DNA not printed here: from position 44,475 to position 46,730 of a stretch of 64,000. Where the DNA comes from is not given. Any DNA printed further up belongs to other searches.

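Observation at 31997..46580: Glycan-tailoring island dense in sulfotransferases and methyltransferases but lacking polymerase, flippase, exporter, initiating transferase and PAPS genes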

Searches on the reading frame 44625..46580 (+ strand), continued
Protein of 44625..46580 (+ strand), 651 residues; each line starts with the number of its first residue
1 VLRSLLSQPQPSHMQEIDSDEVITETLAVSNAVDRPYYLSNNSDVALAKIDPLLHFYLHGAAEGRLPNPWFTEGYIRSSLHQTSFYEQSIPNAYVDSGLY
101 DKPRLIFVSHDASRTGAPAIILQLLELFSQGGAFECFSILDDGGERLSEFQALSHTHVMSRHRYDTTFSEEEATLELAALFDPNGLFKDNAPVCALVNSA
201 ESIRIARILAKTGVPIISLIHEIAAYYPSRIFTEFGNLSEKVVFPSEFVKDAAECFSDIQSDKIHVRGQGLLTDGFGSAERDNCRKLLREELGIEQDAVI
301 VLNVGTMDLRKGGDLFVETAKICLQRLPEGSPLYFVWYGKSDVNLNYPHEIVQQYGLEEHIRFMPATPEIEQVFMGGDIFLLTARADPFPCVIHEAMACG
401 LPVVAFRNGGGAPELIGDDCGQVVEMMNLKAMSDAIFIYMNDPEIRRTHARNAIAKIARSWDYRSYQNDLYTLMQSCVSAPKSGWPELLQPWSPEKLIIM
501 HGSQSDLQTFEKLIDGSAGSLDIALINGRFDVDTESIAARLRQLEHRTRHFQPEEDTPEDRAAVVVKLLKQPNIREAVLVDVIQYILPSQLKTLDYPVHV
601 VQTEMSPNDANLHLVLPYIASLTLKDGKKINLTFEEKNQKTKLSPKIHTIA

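Call 55: find_encoding_contigs(protein=P0027, flank=10000, max_places=1)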
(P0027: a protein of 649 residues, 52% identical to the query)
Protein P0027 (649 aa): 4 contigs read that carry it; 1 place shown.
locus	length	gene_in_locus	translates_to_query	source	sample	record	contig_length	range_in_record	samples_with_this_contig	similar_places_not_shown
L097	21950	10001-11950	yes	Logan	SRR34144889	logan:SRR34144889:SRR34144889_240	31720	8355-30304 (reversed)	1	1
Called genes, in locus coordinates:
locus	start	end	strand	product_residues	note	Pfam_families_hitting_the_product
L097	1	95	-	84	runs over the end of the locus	PF13340:DUF4096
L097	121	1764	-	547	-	PF03567:Sulfotransfer_2 (faint), PF08003:Methyltransf_9 (weak), PF13847:Methyltransf_31, PF08241:Methyltransf_11, PF08242:Methyltransf_12 (faint), PF13649:Methyltransf_25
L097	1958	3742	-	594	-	PF08003:Methyltransf_9 (weak), PF13649:Methyltransf_25 (weak), PF13847:Methyltransf_31, PF13489:Methyltransf_23, PF08241:Methyltransf_11, PF08242:Methyltransf_12, PF13649:Methyltransf_25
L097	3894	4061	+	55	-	-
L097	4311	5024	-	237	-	PF03567:Sulfotransfer_2 (weak)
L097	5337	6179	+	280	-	PF16363:GDP_Man_Dehyd, PF01370:Epimerase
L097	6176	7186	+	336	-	PF01073:3Beta_HSD, PF01370:Epimerase, PF02719:Polysacc_synt_2, PF04321:RmlD_sub_bind, PF13460:NAD_binding_10 (weak), PF16363:GDP_Man_Dehyd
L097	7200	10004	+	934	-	-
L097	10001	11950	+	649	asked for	PF00534:Glycos_transf_1, PF13692:Glyco_trans_1_4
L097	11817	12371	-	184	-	-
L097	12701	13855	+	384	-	PF13356:Arm-DNA-bind_3, PF22022:Phage_int_M, PF00589:Phage_integrase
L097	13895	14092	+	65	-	-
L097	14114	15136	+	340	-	-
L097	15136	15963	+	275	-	-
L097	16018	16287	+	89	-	PF12728:HTH_17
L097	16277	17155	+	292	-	PF23639:DUF7146, PF13155:Toprim_2 (weak), PF13362:Toprim_3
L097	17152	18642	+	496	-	PF13148:DUF3987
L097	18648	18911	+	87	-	-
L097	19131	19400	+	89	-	-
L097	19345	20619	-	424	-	PF13391:HNH_2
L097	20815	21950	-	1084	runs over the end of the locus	PF04313:HSDR_N, PF00270:DEAD (weak), PF04851:ResIII, PF18766:SWI2_SNF2, PF22679:T1R_D3-like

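Call 72: predict_structure(alignment_id=A6)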
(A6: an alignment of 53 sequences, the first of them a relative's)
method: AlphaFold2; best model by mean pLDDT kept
length: 651 residues; sequences in the alignment: 53
mean_pLDDT: 88.4   pTM: 0.87
mean pLDDT of the five models: 88.4, 87.5, 87.1, 85.9, 85.2
residues with pLDDT >= 90: 465; 70-90: 128; 50-70: 22; < 50: 36
segments of 3 or more residues with pLDDT < 50: 1-18, 635-651
pLDDT, mean of each block of 10 residues (from residue 1): 40 44 67 95 96 94 96 94 92 94 97 88 93 95 94 96 88 92 93 96 95 96 89 97 93 93 92 86 94 95 91 94 94 95 90 95 91 96 79 92 89 88 94 97 96 92 92 97 92 92 93 77 95 95 94 94 94 92 90 91 67 83 84 47 32 32
secondary structure, 60 per line:
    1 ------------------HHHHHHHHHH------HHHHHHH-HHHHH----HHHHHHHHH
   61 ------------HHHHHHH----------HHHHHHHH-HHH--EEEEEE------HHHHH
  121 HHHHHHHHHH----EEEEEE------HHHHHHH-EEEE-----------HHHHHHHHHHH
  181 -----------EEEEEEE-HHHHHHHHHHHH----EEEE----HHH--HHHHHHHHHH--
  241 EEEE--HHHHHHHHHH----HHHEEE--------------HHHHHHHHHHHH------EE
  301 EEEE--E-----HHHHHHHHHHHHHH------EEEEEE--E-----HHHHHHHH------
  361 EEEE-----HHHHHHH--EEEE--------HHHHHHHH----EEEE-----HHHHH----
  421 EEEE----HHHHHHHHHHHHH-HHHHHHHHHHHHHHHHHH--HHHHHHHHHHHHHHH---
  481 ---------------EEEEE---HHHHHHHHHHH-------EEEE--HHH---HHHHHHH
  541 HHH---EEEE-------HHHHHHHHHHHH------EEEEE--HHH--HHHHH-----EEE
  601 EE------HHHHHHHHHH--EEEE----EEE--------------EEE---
elements in order: H19-28 H35-41 H43-47 H52-60 H73-79 H90-97 E104-109 H116-130 E135-140 H147-153 E155-158 H170-180 E192-198 H200-211 E216-219 H229-238 E241-244 H247-256 E264-266 H281-292 E299-304 H313-326 E333-338 H347-354 E361-364 H370-376 E379-382 H391-398 E403-406 H412-416 E421-424 H429-441 H443-460 H463-477 E496-500 H504-514 E522-525 H534-543 E547-550 H558-569 E576-580 H588-592 E598-602 H609-618 E621-624 E629-631 E646-648

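Call 74: fold_search(model_id=the predicted structure, library=pdb)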
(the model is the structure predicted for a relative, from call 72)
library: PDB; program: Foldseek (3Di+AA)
matches with E <= 10: 1664; with E <= 0.001: 528
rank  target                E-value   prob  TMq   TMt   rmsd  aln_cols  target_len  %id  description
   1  5d00_A                1.6e-16  1.00  0.48  0.83   3.4       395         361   15  Crystal structure of BshA from B. subtilis complexed with N-acetylglucosaminyl-malate and UMP (released 2016-09-07)
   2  5d01_A                1.6e-16  1.00  0.47  0.82   3.9       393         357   16  Crystal structure of BshA from B. subtilis complexed with N-acetylglucosaminyl-malate (released 2016-09-07)
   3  6n1x                  2.1e-16  1.00  0.47  0.78   4.3       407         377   15  BshA from Staphylococcus aureus complexed with UDP and N-acetylglucosamine (released 2019-08-21)
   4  5d01_B                4.5e-16  1.00  0.47  0.83   3.8       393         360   15  Crystal structure of BshA from B. subtilis complexed with N-acetylglucosaminyl-malate (released 2016-09-07)
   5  4xsu_B                5.8e-16  1.00  0.50  0.86   3.5       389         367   18  Crystal structure of Anabaena Alr3699/HepE in complex with UDP and glucose (released 2016-01-13)
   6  3c48_B                9.4e-16  1.00  0.31  0.49  11.1       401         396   20  Structure of the retaining glycosyltransferase MshA: The first step in mycothiol biosynthesis. Organism: Corynebacteri (released 2008-03-25)
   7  4xso_A                1.2e-15  1.00  0.48  0.82   4.0       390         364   18  Crystal structure of apo-form Alr3699/HepE from Anabaena sp. strain PCC 7120 (released 2016-01-13)
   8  3mbo_C                1.2e-15  1.00  0.48  0.81   3.9       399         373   15  Crystal Structure of the Glycosyltransferase BaBshA bound with UDP and L-malate (released 2010-09-29)
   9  3c4q_B                1.3e-15  1.00  0.49  0.79   3.7       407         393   19  Structure of the retaining glycosyltransferase MshA : The first step in mycothiol biosynthesis. Organism : Corynebacte (released 2008-04-01)
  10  4xsp_A                1.6e-15  1.00  0.49  0.85   3.2       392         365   18  Crystal structure of Anabaena Alr3699/HepE in complex with UDP (released 2016-01-13)
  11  5d00_B                1.7e-15  1.00  0.47  0.82   3.5       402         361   15  Crystal structure of BshA from B. subtilis complexed with N-acetylglucosaminyl-malate and UMP (released 2016-09-07)
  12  4xsu_A                2.1e-15  1.00  0.49  0.84   3.7       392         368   18  Crystal structure of Anabaena Alr3699/HepE in complex with UDP and glucose (released 2016-01-13)
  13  6d9t                  2.1e-15  1.00  0.46  0.77   4.4       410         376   14  BshA from Staphylococcus aureus complexed with UDP (released 2019-05-08)
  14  3c4q_A                2.6e-15  1.00  0.49  0.79   3.7       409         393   19  Structure of the retaining glycosyltransferase MshA : The first step in mycothiol biosynthesis. Organism : Corynebacte (released 2008-04-01)
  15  4xsr_B                3.5e-15  1.00  0.49  0.85   3.3       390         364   18  Crystal structure of Anabaena Alr3699/HepE in complex with UDP-glucose (released 2016-01-13)
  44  7qsg_A                3.6e-13  1.00  0.42  0.68   7.1       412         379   14  Methylmannose polysaccharide mannosyltransferase from M. hassiacum (released 2023-01-25)
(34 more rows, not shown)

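Call 78: search_protein_families(library=pfam, proteins=[L019:1892-2851:+, L019:2896-4338:+, L019:4286-5242:+, L019:5306-6076:+, L019:6063-6701:+, L019:6723-7613:+, L019:7618-8982:+, L019:9084-9875:+, L019:14512-15627:+, L019:15640-16401:+], max_evalue=0.0001)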
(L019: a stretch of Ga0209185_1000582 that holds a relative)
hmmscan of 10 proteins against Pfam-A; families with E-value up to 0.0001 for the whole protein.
L019:1892-2851:+ (319 aa): 1 family
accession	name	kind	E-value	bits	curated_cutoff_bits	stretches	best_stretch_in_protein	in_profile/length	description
PF00535.33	Glycos_transf_2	-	2e-21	77.1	23.3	1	11-172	4-166/168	Glycosyl transferase family 2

L019:2896-4338:+ (480 aa): 1 family
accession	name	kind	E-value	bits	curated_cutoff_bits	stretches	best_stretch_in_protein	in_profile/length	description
PF03062.24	MBOAT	-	2.8e-27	96.4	27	1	151-370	80-322/337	MBOAT, membrane-bound O-acyltransferase family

L019:4286-5242:+ (318 aa): 0 families

L019:5306-6076:+ (256 aa): 0 families

L019:6063-6701:+ (212 aa): 9 families
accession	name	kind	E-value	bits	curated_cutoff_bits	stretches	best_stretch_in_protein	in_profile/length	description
PF08241.18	Methyltransf_11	-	2.3e-19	70.2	21.2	1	50-146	1-95/95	Methyltransferase domain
PF13489.12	Methyltransf_23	-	2.3e-19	70.1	27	1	39-196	14-163/164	Methyltransferase domain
PF13847.12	Methyltransf_31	-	8.3e-18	64.9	27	1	48-150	6-113/145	Methyltransferase domain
PF13649.12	Methyltransf_25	-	2e-17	64.1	27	1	50-142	2-97/97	Methyltransferase domain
PF08242.18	Methyltransf_12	-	7.8e-15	55.8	30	1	50-144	1-98/98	Methyltransferase domain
PF01209.24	Ubie_methyltran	-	5.4e-09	36.2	20.1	1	44-153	46-158/233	ubiE/COQ5 methyltransferase family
PF05401.17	NodS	-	7.7e-08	32.8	24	1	44-153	42-151/201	Nodulation protein S (NodS)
PF05219.18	DREV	-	4.6e-05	23.1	26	1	39-197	88-238/265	DREV methyltransferase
PF02353.26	CMAS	-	8e-05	22.5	27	0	48-150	65-168/273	Mycolic acid cyclopropane synthetase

L019:6723-7613:+ (296 aa): 1 family
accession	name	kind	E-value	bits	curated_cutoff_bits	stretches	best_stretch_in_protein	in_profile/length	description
PF03706.18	LPG_synthase_TM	-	2.7e-17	63.6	33.4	1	5-275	3-292/302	Lysylphosphatidylglycerol synthase TM region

L019:7618-8982:+ (454 aa): 0 families

L019:9084-9875:+ (263 aa): 7 families
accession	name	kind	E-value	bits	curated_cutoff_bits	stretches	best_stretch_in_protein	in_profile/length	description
PF08242.18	Methyltransf_12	-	1.3e-08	35.9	30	1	66-172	1-98/98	Methyltransferase domain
PF13649.12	Methyltransf_25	-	1.5e-07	32.4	27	1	66-170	2-97/97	Methyltransferase domain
PF08241.18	Methyltransf_11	-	1.6e-05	25.9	21.2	1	66-174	1-95/95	Methyltransferase domain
PF01795.25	Methyltransf_5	-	1.9e-05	24.8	27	1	51-141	10-96/309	MraW methylase family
PF00398.26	RrnaAD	-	2e-05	24.3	24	1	49-111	18-76/263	Ribosomal RNA adenine dimethylase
PF13847.12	Methyltransf_31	-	5.6e-05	23.3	27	1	63-202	5-130/145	Methyltransferase domain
PF10017.15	Methyltransf_33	-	9.9e-05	22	23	0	53-110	56-113/304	Histidine-specific methyltransferase, SAM-dependent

L019:14512-15627:+ (371 aa): 1 family
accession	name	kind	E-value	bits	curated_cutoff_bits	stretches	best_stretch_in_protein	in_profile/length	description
PF03567.20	Sulfotransfer_2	-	1e-14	55.7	22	1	1-213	4-252/252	Sulfotransferase family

L019:15640-16401:+ (253 aa): 2 families
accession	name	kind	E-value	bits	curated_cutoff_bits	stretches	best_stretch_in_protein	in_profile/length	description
PF13469.12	Sulfotransfer_3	-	3.6e-07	31.1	27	0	8-43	2-37/216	Sulfotransferase family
PF00685.33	Sulfotransfer_1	-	3.4e-05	23.8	22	1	8-116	4-112/255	Sulfotransferase domain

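Call 79: search_protein_families(library=pfam, proteins=[L069:805-1662:-, L069:2355-3170:+, L069:3244-4098:+, L069:4153-5853:-, L069:5881-6621:-, L069:6623-7351:-, L069:7396-8457:-, L069:8464-9525:-, L069:13012-14133:-, L019:21430-22260:+], max_evalue=0.0001)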
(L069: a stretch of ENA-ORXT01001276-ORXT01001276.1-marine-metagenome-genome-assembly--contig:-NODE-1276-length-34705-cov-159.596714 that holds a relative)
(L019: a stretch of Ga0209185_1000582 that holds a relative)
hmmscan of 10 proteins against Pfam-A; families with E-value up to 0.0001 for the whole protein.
L069:805-1662:- (285 aa): 0 families

L069:2355-3170:+ (271 aa): 2 families
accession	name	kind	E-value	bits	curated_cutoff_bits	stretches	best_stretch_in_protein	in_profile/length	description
PF08241.18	Methyltransf_11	-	1.1e-06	29.6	21.2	1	85-182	2-94/95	Methyltransferase domain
PF13489.12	Methyltransf_23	-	1.9e-05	24.9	27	1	63-196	6-124/164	Methyltransferase domain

L069:3244-4098:+ (284 aa): 2 families
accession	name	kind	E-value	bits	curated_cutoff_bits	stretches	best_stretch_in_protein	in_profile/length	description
PF00685.33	Sulfotransfer_1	-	1.3e-22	80.9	22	1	7-268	5-244/255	Sulfotransferase domain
PF13469.12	Sulfotransfer_3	-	1.2e-09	39.2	27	1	7-221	3-213/216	Sulfotransferase family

L069:4153-5853:- (566 aa): 0 families

L069:5881-6621:- (246 aa): 2 families
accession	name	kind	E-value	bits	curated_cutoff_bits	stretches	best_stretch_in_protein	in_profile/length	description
PF00535.33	Glycos_transf_2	-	8.5e-32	110.8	23.3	1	4-170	1-165/168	Glycosyl transferase family 2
PF13641.12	Glyco_tranf_2_3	-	9.1e-10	39.4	27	1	3-129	3-131/230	Glycosyltransferase like family 2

L069:6623-7351:- (242 aa): 1 family
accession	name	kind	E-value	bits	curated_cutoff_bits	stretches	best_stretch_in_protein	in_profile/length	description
PF05050.19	Methyltransf_21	-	2.1e-21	77.2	22.7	1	41-220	1-172/173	Methyltransferase FkbM domain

L069:7396-8457:- (353 aa): 5 families
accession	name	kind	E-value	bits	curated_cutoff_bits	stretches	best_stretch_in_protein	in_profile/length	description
PF01370.27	Epimerase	-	1.6e-32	113.3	20.9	1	5-278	2-240/240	NAD dependent epimerase/dehydratase family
PF16363.11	GDP_Man_Dehyd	-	2.6e-23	83.5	27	1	5-343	1-330/332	GDP-mannose 4,6 dehydratase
PF07993.18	NAD_binding_4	-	2.3e-08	33.9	20.1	1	77-235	82-232/258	Male sterility protein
PF02719.21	Polysacc_synt_2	-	2e-07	30.9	20.2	1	5-138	2-131/293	Polysaccharide biosynthesis protein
PF04321.23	RmlD_sub_bind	-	3.7e-06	26.7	27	1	5-151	4-109/287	RmlD substrate binding domain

L069:8464-9525:- (353 aa): 6 families
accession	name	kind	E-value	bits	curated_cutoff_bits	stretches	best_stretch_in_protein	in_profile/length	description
PF01370.27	Epimerase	-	6.2e-31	108.1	20.9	1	3-271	1-240/240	NAD dependent epimerase/dehydratase family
PF16363.11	GDP_Man_Dehyd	-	1.3e-28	100.9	27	2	157-336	140-331/332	GDP-mannose 4,6 dehydratase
PF07993.18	NAD_binding_4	-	4.2e-14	52.7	20.1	1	5-213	1-219/258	Male sterility protein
PF02719.21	Polysacc_synt_2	-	2.9e-09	37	20.2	1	3-148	1-156/293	Polysaccharide biosynthesis protein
PF01073.25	3Beta_HSD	-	2.1e-08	34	22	1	4-126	1-121/280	3-beta hydroxysteroid dehydrogenase/isomerase family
PF04321.23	RmlD_sub_bind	-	7e-05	22.5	27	0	1-128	1-108/287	RmlD substrate binding domain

L069:13012-14133:- (373 aa): 1 family
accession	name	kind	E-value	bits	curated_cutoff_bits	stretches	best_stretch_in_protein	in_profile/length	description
PF03567.20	Sulfotransfer_2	-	2e-16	61.3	22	1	1-212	4-252/252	Sulfotransferase family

L019:21430-22260:+ (276 aa): 0 families
